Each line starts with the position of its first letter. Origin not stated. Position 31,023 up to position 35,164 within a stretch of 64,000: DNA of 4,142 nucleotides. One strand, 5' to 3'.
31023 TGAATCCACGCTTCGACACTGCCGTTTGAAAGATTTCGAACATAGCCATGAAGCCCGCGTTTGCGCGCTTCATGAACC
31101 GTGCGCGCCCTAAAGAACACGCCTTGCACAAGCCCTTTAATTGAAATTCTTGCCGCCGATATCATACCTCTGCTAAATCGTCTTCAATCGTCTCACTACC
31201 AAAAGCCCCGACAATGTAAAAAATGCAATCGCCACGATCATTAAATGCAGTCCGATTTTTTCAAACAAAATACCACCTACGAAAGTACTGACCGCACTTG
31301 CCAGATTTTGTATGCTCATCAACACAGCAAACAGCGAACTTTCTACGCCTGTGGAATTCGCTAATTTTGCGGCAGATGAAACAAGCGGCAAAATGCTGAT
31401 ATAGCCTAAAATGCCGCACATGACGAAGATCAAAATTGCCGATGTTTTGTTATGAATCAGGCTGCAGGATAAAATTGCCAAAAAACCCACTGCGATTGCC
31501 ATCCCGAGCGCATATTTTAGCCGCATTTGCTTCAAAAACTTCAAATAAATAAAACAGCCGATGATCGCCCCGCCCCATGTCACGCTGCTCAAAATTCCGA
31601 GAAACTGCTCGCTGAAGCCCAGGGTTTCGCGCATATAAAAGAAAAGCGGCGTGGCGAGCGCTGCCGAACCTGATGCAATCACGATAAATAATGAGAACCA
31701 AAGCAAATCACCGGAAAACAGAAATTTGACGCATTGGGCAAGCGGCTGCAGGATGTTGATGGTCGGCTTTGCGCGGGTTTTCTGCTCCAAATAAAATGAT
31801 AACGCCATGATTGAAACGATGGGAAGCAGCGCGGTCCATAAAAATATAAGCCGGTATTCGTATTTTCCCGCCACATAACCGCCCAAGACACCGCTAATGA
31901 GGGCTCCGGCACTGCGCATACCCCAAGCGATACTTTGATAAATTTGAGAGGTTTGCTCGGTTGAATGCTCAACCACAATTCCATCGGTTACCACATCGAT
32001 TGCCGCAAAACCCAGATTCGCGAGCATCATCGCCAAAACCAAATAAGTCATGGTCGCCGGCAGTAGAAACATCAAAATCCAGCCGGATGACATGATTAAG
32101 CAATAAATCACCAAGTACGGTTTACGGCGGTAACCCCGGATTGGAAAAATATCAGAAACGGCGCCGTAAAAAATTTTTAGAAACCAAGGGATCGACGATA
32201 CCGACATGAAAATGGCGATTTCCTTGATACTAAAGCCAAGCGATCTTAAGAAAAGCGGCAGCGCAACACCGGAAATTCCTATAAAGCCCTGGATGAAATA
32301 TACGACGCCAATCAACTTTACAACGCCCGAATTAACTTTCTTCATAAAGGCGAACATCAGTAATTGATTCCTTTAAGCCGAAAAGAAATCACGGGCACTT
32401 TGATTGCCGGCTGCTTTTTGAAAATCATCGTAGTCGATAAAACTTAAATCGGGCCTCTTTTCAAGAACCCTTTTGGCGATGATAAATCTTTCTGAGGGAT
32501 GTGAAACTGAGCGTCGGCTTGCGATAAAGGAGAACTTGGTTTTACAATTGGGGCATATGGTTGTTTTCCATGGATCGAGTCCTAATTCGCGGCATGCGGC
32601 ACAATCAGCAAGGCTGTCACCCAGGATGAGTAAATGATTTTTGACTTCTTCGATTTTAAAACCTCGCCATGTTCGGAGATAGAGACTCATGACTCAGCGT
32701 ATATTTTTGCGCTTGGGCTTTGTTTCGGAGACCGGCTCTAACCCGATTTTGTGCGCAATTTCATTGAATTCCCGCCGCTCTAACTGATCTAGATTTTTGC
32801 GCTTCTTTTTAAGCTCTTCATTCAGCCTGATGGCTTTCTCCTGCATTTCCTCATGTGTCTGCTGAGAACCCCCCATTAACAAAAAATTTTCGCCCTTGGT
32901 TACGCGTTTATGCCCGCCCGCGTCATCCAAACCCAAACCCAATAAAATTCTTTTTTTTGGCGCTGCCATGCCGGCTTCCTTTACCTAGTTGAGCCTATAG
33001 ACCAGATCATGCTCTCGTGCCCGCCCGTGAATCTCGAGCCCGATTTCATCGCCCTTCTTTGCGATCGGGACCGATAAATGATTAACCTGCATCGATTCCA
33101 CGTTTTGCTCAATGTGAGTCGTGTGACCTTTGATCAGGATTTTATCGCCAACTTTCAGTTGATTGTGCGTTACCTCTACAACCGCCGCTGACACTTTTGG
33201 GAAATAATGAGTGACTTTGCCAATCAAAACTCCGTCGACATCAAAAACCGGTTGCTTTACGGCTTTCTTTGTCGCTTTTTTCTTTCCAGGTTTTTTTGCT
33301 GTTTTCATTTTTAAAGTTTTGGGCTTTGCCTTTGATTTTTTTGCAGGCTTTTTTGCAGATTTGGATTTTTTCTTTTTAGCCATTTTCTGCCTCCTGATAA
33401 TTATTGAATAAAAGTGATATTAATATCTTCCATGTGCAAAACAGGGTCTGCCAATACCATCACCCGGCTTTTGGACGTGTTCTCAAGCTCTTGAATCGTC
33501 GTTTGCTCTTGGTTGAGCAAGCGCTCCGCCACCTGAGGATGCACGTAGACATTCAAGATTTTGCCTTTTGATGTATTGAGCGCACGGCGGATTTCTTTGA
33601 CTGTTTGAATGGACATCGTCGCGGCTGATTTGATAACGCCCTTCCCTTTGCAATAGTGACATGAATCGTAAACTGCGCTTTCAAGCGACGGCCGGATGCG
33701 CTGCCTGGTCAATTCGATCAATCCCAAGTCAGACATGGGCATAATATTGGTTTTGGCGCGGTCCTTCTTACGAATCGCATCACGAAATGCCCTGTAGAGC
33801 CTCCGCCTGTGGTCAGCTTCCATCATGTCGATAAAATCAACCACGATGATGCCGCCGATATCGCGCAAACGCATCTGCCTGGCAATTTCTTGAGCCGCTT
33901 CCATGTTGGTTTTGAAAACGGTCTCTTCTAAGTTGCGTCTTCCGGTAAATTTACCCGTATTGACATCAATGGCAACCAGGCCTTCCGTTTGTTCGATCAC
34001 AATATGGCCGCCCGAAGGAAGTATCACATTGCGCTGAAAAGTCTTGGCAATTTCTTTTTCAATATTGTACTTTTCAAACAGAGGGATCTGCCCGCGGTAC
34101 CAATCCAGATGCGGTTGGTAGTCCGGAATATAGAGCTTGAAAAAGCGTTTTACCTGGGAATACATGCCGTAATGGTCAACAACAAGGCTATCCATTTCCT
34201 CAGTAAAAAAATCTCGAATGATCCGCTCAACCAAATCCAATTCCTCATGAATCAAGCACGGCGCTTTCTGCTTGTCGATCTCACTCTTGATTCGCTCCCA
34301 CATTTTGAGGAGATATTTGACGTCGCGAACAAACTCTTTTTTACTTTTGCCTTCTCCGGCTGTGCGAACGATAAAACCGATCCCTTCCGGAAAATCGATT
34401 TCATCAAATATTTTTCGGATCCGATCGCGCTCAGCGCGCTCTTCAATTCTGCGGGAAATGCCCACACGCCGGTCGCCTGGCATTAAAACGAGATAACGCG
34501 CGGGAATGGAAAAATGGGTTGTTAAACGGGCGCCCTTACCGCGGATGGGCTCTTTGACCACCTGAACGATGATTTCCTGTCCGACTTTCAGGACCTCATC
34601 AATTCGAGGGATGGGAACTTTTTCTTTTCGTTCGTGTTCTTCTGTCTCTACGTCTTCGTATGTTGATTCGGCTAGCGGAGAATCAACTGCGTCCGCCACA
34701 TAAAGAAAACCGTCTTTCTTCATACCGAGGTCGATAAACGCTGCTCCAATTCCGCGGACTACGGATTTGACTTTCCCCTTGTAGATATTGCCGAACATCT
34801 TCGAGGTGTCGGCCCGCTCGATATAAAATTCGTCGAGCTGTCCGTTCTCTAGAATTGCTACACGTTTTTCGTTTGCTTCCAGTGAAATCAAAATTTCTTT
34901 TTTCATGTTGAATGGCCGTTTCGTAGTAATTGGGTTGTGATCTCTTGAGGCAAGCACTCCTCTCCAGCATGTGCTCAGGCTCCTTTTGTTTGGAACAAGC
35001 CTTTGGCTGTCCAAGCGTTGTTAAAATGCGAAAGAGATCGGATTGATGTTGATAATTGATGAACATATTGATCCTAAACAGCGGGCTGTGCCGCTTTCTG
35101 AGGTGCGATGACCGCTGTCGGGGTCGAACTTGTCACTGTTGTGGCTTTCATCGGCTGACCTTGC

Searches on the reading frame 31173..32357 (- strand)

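Call 70: search_protein_families(library=pfam, proteins=[window:31173-32357:-], max_evalue=0.001)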
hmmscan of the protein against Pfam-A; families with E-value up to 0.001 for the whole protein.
window:31173-32357:- (394 aa): 3 families
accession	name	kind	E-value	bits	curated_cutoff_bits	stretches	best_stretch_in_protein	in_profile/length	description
PF03092.22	BT1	-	4.9e-43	147.9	22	1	29-391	8-400/432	BT1 family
PF07690.21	MFS_1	-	6.1e-22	78.4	33.4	1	25-329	11-318/347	Major Facilitator Superfamily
PF12832.13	MFS_1_like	-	4.4e-06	26.4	25.2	1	17-310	6-306/373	MFS_1 like family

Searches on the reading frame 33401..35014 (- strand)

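Call 70: search_protein_families(library=pfam, proteins=[window:33401-35014:-], max_evalue=0.001)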
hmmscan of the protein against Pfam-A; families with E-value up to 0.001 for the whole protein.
window:33401-35014:- (537 aa): 3 families
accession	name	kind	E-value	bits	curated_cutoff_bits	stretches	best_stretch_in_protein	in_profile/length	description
PF10150.14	RNase_E_G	-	2.6e-104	348.9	25.5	1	169-439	1-269/270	Ribonuclease E/G family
PF20833.2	RNase_E_G_Thio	-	2.7e-13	50.3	26.8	1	452-533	2-83/86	RNase E/G, Thioredoxin-like domain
PF00575.29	S1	-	6.7e-05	23.6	22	1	75-155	5-62/74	S1 RNA binding domain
